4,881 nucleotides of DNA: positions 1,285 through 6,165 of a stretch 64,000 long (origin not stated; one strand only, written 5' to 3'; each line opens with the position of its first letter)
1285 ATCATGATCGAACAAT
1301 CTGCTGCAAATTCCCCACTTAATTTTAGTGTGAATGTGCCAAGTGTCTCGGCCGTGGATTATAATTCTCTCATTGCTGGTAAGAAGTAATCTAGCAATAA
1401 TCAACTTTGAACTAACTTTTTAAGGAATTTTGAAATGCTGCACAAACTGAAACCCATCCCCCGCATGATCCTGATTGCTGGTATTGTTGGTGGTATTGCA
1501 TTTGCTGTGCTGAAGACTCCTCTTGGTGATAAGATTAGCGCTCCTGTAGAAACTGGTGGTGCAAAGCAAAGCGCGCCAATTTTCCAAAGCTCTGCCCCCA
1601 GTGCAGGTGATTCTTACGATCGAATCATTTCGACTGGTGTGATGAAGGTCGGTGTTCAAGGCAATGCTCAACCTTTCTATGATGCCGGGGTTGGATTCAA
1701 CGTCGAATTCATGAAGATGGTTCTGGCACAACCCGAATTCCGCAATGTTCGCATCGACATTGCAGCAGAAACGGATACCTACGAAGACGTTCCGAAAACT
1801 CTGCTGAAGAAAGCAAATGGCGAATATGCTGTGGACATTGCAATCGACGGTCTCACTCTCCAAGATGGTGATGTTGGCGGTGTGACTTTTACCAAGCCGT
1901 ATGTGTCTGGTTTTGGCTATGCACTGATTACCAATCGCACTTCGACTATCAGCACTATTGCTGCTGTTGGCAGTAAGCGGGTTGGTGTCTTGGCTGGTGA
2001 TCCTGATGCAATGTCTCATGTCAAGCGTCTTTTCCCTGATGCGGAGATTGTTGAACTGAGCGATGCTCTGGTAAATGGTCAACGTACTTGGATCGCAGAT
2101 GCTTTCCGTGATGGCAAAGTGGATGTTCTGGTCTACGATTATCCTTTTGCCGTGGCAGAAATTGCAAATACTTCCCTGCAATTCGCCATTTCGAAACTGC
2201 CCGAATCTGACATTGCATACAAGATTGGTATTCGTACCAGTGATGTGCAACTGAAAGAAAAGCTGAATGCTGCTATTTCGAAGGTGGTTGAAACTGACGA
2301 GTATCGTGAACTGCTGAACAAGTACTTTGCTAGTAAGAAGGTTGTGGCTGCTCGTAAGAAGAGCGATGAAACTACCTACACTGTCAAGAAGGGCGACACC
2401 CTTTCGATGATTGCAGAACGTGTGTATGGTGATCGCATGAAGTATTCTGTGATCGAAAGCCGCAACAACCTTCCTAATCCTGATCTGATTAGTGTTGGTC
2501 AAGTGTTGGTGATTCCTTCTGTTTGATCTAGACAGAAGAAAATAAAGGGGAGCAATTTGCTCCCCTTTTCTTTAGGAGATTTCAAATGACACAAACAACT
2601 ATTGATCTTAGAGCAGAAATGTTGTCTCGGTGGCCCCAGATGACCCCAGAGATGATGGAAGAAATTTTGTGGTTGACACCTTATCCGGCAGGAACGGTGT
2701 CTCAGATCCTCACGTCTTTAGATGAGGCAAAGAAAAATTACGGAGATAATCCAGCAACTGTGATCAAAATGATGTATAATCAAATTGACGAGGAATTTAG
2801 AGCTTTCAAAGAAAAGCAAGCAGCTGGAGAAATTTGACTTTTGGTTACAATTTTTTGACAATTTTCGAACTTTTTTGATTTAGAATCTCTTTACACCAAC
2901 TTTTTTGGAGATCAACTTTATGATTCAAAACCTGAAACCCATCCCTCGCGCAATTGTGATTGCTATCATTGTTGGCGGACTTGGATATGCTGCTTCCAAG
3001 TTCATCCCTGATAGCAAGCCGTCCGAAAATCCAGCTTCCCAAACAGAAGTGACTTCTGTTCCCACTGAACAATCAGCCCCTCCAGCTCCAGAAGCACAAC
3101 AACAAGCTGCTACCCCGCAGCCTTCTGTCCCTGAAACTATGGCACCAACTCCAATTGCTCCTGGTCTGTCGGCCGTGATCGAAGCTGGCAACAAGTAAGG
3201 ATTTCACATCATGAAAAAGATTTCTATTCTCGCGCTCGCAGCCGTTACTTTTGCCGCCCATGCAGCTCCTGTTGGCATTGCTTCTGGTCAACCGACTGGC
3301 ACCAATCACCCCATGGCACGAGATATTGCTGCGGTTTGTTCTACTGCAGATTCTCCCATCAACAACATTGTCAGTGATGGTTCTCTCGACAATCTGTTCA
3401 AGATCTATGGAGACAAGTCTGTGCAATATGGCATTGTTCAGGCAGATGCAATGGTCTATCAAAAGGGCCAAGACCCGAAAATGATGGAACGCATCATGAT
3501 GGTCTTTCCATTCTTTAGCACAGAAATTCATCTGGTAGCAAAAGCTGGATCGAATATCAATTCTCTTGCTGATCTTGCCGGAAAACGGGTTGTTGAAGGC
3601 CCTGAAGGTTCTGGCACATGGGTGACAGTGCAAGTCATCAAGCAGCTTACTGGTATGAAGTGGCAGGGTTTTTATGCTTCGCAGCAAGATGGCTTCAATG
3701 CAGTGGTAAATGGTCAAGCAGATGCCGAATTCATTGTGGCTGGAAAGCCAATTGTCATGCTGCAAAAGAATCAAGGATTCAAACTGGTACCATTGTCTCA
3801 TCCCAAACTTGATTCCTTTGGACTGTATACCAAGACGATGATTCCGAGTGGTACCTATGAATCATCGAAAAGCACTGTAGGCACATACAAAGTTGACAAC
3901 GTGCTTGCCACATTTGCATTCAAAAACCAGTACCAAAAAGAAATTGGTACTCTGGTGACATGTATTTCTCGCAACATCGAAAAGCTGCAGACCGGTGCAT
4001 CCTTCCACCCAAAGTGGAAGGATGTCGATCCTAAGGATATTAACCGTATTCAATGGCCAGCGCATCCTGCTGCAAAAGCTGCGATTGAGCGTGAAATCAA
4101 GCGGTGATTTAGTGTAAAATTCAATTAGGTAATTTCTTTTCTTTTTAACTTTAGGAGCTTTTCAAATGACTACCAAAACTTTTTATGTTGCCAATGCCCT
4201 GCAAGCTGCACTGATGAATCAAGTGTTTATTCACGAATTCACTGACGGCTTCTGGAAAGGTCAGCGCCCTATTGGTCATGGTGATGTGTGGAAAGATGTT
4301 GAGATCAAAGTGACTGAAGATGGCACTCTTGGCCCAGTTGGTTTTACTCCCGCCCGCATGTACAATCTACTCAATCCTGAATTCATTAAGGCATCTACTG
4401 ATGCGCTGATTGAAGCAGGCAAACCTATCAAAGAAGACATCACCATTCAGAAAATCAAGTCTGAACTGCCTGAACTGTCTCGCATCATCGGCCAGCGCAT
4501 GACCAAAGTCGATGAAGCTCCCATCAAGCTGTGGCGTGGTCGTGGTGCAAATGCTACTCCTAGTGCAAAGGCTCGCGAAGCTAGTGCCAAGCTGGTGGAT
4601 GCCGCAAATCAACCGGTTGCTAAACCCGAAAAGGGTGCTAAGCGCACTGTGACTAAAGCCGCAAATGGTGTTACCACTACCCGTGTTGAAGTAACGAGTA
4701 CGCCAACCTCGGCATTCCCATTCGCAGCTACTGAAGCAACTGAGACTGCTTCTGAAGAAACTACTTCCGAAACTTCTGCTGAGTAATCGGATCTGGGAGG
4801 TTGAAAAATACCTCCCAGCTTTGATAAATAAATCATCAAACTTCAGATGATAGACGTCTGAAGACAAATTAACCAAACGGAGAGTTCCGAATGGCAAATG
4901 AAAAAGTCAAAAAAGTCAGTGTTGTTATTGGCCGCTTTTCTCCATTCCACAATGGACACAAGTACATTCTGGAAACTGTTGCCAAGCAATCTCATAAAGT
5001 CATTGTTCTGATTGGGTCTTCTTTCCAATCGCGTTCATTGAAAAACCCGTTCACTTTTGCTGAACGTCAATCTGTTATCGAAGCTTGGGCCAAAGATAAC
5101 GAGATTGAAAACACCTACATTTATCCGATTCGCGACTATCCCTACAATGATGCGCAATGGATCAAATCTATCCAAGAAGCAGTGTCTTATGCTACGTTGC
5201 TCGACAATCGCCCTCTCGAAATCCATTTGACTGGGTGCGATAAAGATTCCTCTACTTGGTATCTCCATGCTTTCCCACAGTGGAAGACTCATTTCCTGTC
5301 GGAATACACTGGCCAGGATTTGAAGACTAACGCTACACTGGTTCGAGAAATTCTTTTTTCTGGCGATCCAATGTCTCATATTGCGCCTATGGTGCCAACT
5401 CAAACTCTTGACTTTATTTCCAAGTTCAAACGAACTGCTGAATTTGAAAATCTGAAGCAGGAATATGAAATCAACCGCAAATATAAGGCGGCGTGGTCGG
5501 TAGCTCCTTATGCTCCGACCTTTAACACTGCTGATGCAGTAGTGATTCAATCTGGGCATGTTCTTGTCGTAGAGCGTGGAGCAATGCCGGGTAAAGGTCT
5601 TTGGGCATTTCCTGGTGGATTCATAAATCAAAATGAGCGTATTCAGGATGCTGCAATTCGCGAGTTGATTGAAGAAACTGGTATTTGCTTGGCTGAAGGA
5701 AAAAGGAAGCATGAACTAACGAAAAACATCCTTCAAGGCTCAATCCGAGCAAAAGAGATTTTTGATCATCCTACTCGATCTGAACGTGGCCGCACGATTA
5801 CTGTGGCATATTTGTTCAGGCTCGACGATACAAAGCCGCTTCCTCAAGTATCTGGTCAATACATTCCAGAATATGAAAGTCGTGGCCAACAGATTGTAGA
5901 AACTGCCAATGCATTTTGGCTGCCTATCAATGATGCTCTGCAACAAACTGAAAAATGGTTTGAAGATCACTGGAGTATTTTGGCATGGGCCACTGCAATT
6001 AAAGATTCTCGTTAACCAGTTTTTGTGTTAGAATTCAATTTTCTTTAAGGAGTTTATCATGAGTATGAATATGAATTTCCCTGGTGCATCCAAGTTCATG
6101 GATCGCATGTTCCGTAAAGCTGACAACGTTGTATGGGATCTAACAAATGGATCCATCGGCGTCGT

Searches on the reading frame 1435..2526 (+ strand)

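Call 23: search_protein_families(library=phrogs, proteins=[window:1435-2526:+], max_evalue=0.001)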
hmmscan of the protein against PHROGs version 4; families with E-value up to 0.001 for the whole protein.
window:1435-2526:+ (363 aa): 9 families
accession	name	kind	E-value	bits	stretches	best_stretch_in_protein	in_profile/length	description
phrog_380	-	lysis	2.4e-13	50.8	1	285-362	147-236/309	endolysin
phrog_10776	-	unknown function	1.2e-12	48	1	64-311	49-285/674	-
phrog_4602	-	other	5.7e-11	43.7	1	308-362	30-81/220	transglycosylase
phrog_21966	-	unknown function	8.2e-10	39.9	1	302-361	84-145/146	-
phrog_7348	-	lysis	1.5e-09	36.3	1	254-360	2054-2149/2564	endolysin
phrog_291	-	lysis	1.4e-07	31.6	1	292-361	407-475/509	endolysin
phrog_2742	-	lysis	4.7e-06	27.3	1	278-358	225-308/318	endolysin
phrog_14367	-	unknown function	0.00017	20.6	1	306-360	23-84/869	-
phrog_14642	-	lysis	0.0003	21.3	1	303-361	17-71/215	endolysin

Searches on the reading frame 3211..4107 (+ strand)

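Call 23: search_protein_families(library=phrogs, proteins=[window:3211-4107:+], max_evalue=0.001)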
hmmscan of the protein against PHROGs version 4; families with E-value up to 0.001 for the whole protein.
window:3211-4107:+ (298 aa): 1 family
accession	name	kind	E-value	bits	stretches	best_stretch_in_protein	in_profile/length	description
phrog_6856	-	unknown function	3.3e-23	83.4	1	1-223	1-246/288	-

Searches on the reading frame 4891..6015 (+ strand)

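Call 23: search_protein_families(library=phrogs, proteins=[window:4891-6015:+], max_evalue=0.001)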
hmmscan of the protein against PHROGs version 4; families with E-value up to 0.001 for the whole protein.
window:4891-6015:+ (374 aa): 10 families
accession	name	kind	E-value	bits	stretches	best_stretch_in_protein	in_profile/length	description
phrog_395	-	other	5.9e-70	237.9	1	4-368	8-371/373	cytidyltransferase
phrog_1198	-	other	2.5e-17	64.4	1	184-267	11-95/253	MutT/NUDIX hydrolase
phrog_3462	-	moron, auxiliary metabolic gene and host takeover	6.1e-09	36.5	1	7-153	2-148/346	nicotinamide-nucleotide adenylyltransferase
phrog_3041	-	other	3.4e-07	30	1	3-68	46-114/678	cytidyltransferase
phrog_6216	-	unknown function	2.9e-05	24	1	217-293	7-81/545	-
phrog_15528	-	head and packaging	0.0001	21.8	1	213-302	523-612/794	portal protein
phrog_19657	-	other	0.00011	23.3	1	235-273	58-95/176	nudix hydrolase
phrog_1185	-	other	0.00012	22.6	1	234-265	177-208/301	nudix hydrolase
phrog_25541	-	unknown function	0.00075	20.1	0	188-267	51-127/210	-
phrog_10313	-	other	0.00081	20.2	0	222-266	26-68/159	nudix hydrolase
